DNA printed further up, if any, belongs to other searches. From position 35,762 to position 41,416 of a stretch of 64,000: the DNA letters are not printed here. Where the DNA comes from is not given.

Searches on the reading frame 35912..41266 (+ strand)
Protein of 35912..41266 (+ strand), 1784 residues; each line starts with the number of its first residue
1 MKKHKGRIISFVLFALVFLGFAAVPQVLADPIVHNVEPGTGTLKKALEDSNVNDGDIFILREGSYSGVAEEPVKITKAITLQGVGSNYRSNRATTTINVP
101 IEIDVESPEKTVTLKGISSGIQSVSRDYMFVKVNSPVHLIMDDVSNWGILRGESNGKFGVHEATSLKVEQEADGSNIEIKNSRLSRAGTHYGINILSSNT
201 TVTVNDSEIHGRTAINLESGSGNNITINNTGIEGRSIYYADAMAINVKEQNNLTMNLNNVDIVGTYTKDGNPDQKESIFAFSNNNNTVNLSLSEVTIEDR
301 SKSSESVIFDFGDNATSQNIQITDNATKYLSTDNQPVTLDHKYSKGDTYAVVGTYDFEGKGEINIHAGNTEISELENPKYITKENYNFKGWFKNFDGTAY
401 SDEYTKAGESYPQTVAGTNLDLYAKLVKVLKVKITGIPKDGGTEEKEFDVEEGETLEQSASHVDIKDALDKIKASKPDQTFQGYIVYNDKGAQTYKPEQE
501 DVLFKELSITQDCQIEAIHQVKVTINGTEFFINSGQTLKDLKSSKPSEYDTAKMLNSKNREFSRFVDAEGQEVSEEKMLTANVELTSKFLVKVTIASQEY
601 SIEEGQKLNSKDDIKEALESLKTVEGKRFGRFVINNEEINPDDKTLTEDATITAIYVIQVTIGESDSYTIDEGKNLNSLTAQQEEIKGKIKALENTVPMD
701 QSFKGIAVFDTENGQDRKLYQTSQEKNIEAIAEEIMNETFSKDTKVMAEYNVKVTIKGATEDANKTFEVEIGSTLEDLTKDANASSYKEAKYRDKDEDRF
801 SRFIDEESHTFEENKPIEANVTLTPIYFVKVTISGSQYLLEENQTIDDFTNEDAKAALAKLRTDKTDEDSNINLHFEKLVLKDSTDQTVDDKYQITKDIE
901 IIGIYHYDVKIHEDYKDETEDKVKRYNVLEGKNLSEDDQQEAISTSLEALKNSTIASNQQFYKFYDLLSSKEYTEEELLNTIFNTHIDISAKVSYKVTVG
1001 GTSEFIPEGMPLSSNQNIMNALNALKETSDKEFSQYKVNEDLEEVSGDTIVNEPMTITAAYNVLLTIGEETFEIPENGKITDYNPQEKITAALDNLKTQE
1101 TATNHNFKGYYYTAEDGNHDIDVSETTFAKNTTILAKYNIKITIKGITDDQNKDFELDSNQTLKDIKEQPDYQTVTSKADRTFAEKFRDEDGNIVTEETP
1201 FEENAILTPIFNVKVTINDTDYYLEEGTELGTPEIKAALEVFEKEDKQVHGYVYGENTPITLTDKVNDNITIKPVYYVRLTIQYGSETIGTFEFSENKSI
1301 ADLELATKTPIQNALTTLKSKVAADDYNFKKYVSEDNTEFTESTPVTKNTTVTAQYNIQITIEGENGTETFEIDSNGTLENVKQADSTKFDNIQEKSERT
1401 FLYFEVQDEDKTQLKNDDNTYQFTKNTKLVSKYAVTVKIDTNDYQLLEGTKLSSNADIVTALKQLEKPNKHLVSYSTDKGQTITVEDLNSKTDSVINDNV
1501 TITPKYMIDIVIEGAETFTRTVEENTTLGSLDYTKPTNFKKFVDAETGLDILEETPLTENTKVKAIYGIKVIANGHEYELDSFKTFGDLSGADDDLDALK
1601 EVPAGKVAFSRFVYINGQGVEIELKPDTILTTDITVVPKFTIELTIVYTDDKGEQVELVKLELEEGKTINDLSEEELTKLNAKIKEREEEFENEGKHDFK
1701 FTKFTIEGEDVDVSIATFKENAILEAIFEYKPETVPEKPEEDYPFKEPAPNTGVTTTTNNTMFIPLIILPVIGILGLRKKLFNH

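Call 67: search_protein_families(library=pfam, proteins=[window:35912-41266:+], max_evalue=0.001)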
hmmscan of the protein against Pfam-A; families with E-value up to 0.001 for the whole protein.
window:35912-41266:+ (1784 aa): 2 families
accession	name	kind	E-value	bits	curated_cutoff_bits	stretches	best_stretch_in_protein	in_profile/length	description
PF18628.8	P2_N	-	0.00057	20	25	0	508-598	34-114/129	Viral coat protein P2 N-terminal domain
PF09479.16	Flg_new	-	0.00075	20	27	1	358-425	6-65/65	Listeria-Bacteroides repeat domain (List_Bact_rpt)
